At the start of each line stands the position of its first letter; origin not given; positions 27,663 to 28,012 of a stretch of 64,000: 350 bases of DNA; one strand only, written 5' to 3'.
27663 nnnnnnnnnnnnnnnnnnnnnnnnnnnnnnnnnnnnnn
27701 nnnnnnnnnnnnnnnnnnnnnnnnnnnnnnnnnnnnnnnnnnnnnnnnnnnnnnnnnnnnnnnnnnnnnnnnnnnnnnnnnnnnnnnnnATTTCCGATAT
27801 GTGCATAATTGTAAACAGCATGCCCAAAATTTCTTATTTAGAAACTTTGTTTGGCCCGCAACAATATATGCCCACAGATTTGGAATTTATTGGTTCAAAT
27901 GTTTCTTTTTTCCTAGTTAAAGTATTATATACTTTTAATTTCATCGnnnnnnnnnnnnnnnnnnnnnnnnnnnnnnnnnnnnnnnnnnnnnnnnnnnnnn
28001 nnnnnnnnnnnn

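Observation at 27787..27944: cysS is interrupted by a 32-nt out-of-frame insertion carrying a stop codon, between the CGP and HIGH motifs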

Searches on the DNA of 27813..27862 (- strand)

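Call 75: build_rna_model(alignment_id=A1, structure=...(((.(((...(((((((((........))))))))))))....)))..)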
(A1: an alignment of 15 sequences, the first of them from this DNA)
Model R1 built from alignment A1 (15 sequences, 51 columns); structure: as given.
model positions 49; base pairs 15; branch points 0; effective number of sequences 4.78; information 1.128 bits per position. Calibrated on 0.2 Mb of random sequence (short: E-values are rough).
structure used (alignment columns):
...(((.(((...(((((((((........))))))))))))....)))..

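Call 76: search_with_rna_model(model_id=R1, source=window, filters=off, max_evalue=10)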
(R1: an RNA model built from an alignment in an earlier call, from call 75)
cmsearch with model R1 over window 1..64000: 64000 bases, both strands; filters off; matches with E-value up to 10: 20.
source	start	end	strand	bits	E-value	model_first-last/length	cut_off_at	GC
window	27813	27862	-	70.3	8.5e-18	1-49/49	no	0.38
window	27825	27849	+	16.2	0.033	14-37/49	no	0.2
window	7721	7761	+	12.4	0.44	1-49/49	no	0.51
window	41871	41889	-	12.3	0.46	1-49/49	no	0.42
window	43631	43652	+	11.9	0.6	15-36/49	no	0.14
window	31825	31848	-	10.8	1.3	14-37/49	no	0.21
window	62716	62738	+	10.7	1.3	15-36/49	no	0.22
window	10456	10477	-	10.4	1.6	15-36/49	no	0.23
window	31825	31848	+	10.1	1.9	14-37/49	no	0.21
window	43631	43652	-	9.8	2.5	15-36/49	no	0.14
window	36376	36426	-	9.7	2.6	1-49/49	no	0.24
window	7286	7316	-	9.4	3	1-49/49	no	0.32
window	45001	45020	+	8.9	4.3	15-36/49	no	0.1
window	45001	45020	-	8.9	4.3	15-36/49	no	0.1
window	43208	43232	+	8.8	4.7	12-37/49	no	0.24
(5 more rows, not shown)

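Call 77: search_with_rna_model(model_id=R1, sources=[L001, L002, L005, L006, L007, L008, L010, L011, L012, L013, L015, L016, L017, L018, L019, L020, L022, L023, L024, L025, L026, L027, L028, L029, L030, L031, L032, L033, L034, L035, L036, L037, L038, L039, L040, L041, L042, L043, L044, L045, L046, L047, L048, L049, L050, L051, L052, L053, L054, L056, L057, L058, L059, L060, L062, L063, L064, L065, L066, L067, L069, L070, L071, L072, L073, L074, L075, L076, L077, L078, L079, L080, L081, L082, L083, L084, L085, L086, L087, L088, L089, L090, L092, L093, L094, L095, L096, L097, L098, L100, L103, L104], max_evalue=1)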
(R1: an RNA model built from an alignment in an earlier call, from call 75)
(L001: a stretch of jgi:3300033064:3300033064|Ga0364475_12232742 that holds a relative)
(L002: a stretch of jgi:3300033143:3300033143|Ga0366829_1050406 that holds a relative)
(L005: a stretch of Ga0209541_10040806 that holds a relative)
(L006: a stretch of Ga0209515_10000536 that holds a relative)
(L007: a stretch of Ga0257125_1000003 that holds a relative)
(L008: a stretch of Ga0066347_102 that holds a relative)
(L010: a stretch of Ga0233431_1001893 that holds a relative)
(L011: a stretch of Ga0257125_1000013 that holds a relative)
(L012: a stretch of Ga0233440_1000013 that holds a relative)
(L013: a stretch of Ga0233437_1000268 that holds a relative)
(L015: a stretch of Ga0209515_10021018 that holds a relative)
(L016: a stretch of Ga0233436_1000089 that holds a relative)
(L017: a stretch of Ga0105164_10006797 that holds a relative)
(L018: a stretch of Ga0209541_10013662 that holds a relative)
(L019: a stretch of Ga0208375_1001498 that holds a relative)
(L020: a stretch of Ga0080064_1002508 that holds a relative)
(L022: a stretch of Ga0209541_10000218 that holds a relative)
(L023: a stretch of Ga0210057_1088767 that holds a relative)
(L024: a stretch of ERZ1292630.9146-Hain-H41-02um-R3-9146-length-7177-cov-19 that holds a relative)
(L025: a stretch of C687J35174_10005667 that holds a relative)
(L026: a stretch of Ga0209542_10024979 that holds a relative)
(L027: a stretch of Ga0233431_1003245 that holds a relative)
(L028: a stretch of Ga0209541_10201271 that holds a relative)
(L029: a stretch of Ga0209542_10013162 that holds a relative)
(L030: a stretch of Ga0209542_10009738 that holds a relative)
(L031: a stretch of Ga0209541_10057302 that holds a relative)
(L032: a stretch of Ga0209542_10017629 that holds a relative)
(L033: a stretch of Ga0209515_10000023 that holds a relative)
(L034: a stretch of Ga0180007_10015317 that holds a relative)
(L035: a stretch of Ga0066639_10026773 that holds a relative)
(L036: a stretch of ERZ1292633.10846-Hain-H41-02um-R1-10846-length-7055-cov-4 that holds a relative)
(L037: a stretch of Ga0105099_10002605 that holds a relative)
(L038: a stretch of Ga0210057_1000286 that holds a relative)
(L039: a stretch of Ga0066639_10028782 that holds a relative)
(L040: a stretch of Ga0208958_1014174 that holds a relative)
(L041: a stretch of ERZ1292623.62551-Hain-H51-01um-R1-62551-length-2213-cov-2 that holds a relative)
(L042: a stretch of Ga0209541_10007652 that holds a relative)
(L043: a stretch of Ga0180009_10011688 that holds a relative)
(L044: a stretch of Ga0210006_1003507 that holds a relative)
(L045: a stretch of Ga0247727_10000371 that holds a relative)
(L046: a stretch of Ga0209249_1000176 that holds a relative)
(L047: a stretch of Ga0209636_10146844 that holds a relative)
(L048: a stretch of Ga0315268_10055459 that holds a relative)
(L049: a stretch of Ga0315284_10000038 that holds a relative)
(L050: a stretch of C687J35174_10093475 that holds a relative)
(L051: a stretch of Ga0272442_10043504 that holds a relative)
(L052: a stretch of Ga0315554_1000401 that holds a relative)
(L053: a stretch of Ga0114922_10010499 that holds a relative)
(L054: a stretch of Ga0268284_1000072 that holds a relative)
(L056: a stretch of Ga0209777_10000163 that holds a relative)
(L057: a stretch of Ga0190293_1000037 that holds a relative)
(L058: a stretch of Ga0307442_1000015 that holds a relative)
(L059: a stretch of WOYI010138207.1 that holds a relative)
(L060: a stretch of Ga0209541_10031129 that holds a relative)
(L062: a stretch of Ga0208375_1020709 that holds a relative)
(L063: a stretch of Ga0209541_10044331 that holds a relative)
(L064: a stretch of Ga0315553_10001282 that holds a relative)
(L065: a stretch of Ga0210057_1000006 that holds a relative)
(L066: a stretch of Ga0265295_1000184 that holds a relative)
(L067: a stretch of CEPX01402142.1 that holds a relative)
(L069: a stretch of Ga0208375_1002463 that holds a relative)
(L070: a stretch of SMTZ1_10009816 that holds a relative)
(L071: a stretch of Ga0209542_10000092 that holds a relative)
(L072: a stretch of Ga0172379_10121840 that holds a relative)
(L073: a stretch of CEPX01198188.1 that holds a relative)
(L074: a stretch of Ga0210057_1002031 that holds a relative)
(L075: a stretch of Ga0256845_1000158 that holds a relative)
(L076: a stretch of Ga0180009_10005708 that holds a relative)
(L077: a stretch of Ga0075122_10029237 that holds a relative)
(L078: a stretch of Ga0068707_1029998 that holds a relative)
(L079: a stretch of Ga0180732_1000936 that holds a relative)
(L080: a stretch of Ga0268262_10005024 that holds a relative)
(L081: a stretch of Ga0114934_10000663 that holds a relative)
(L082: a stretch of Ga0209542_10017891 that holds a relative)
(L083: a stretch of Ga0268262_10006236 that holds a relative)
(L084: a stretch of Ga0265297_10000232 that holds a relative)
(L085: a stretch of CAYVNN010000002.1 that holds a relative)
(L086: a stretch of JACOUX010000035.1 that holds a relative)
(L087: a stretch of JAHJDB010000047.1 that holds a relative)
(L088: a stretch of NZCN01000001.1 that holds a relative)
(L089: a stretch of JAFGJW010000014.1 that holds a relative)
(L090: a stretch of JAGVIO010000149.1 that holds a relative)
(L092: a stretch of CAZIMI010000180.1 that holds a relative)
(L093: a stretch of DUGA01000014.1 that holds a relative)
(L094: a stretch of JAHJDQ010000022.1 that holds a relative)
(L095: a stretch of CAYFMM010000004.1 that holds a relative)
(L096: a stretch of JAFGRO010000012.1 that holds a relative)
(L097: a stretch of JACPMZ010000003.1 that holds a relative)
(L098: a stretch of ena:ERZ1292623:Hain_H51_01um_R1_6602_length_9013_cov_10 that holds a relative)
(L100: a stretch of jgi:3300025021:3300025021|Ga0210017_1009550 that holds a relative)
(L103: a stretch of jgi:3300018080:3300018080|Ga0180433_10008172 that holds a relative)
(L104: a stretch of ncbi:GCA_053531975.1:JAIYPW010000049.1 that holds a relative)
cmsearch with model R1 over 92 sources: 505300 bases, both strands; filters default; matches with E-value up to 1: 21.
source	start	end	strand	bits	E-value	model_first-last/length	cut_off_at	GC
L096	1986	2034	+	72.7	1.3e-17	1-49/49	no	0.37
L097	4612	4660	+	72.6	1.4e-17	1-49/49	no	0.45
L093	6979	7028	-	71.6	2.7e-17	1-49/49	no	0.4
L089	7374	7422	-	71.4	3.1e-17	1-49/49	no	0.39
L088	6633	6681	+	70.3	6.5e-17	1-49/49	no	0.49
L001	3856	3905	+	70.3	6.7e-17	1-49/49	no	0.38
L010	2577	2624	+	69.8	8.8e-17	1-49/49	no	0.38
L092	2641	2688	+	69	1.5e-16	1-49/49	no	0.44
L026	2583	2630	+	68.8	1.8e-16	1-49/49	no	0.48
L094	6237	6284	+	68.6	2e-16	1-49/49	no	0.52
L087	1668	1715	-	68.3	2.5e-16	1-49/49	no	0.46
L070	2583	2632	+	66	1.2e-15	1-49/49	no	0.44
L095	296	342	+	65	2.2e-15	1-49/49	no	0.49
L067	1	49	+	63.2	7.5e-15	1-49/49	no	0.41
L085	6000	6049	-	62.9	8.7e-15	1-49/49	no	0.42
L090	2394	2444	+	62.3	1.3e-14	1-49/49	no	0.45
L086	3433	3478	-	60.1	5.8e-14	1-49/49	no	0.46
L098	1402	1449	+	56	8.5e-13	1-49/49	no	0.44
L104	2374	2418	+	42.4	7.2e-09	1-49/49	no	0.42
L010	2590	2612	-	16.4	0.24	14-37/49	no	0.17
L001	3869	3893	-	16.2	0.26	14-37/49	no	0.2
